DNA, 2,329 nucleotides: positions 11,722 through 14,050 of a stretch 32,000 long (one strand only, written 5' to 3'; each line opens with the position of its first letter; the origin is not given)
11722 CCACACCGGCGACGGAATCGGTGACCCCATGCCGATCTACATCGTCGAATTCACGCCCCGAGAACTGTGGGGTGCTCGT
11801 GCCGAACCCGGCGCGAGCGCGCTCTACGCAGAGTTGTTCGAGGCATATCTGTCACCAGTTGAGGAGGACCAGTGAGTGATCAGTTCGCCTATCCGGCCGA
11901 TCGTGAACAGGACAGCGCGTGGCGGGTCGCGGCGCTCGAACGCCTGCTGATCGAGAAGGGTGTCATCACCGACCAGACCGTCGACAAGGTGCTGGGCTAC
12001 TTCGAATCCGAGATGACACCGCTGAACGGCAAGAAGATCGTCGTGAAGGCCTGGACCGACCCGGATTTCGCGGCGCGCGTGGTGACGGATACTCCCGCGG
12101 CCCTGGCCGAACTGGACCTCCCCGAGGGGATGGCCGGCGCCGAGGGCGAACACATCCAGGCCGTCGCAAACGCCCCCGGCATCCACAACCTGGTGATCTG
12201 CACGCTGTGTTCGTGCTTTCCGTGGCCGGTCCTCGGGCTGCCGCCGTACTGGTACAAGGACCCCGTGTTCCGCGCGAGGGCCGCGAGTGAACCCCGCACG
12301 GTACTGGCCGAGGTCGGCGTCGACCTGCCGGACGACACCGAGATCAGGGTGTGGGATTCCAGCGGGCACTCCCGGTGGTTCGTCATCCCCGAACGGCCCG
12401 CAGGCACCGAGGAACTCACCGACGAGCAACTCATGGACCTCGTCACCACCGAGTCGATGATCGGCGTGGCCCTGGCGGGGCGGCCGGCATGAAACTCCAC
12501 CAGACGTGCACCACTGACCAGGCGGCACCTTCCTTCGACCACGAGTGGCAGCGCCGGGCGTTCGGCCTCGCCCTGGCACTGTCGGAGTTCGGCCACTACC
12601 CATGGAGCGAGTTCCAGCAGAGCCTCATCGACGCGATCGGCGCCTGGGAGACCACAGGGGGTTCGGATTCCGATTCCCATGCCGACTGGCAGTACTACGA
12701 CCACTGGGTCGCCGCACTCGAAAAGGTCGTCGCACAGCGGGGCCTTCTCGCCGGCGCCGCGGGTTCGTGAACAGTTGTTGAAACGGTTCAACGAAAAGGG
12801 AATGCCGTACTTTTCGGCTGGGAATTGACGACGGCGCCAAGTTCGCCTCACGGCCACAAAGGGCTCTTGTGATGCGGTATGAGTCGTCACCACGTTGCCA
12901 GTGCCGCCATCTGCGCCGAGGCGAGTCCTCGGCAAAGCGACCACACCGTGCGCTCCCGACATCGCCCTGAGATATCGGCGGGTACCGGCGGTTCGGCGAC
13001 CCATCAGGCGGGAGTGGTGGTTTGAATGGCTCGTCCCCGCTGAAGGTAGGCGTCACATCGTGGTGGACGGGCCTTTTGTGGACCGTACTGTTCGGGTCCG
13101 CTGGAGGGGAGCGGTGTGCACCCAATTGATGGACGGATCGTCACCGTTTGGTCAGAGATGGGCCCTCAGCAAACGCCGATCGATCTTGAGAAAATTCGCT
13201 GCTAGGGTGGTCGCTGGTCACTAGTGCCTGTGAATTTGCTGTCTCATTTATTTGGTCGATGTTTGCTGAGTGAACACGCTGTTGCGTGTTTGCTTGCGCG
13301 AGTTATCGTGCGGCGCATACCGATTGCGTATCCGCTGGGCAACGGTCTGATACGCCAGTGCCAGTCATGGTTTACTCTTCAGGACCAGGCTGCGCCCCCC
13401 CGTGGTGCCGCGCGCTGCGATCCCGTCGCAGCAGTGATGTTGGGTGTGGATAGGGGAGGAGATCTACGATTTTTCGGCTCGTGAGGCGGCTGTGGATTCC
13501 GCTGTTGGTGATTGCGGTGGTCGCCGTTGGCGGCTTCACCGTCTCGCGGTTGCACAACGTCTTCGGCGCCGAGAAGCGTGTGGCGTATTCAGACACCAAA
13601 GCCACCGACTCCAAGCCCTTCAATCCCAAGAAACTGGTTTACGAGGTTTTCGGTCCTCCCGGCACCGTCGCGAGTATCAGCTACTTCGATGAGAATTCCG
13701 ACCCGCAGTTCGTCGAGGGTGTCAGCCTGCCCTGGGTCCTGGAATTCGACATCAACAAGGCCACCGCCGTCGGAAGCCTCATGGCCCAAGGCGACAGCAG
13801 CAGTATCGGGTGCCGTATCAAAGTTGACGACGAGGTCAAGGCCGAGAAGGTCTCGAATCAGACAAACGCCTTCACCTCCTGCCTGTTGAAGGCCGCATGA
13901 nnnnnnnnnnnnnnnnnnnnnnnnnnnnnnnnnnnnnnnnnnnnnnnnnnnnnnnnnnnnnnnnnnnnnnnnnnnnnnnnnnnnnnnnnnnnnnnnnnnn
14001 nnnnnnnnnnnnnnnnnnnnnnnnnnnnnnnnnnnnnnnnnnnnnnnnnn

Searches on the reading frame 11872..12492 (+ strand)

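Call 37: search_protein_families(library=pfam, proteins=[window:11872-12492:+], max_evalue=0.001)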
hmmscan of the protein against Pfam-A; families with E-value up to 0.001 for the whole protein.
window:11872-12492:+ (206 aa): 1 family
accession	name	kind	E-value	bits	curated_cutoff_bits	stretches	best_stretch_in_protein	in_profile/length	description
PF02979.21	NHase_alpha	-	1.8e-81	272.3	27.2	1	14-200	2-184/184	Nitrile hydratase, alpha chain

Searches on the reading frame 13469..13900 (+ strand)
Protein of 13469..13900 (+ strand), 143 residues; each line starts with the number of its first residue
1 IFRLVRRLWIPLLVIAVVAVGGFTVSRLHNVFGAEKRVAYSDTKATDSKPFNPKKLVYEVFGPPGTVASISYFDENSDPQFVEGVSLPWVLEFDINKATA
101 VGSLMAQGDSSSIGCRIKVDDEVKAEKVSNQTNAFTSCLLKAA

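Call 38: search_protein_families(library=pfam, proteins=[window:13469-13900:+], max_evalue=0.001)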
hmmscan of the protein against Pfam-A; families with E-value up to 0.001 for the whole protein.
window:13469-13900:+ (143 aa): 1 family
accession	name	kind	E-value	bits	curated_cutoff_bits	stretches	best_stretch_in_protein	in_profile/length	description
PF05423.18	Mycobact_memb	-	1.3e-58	197.3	21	1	5-143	1-139/139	Mycobacterium membrane protein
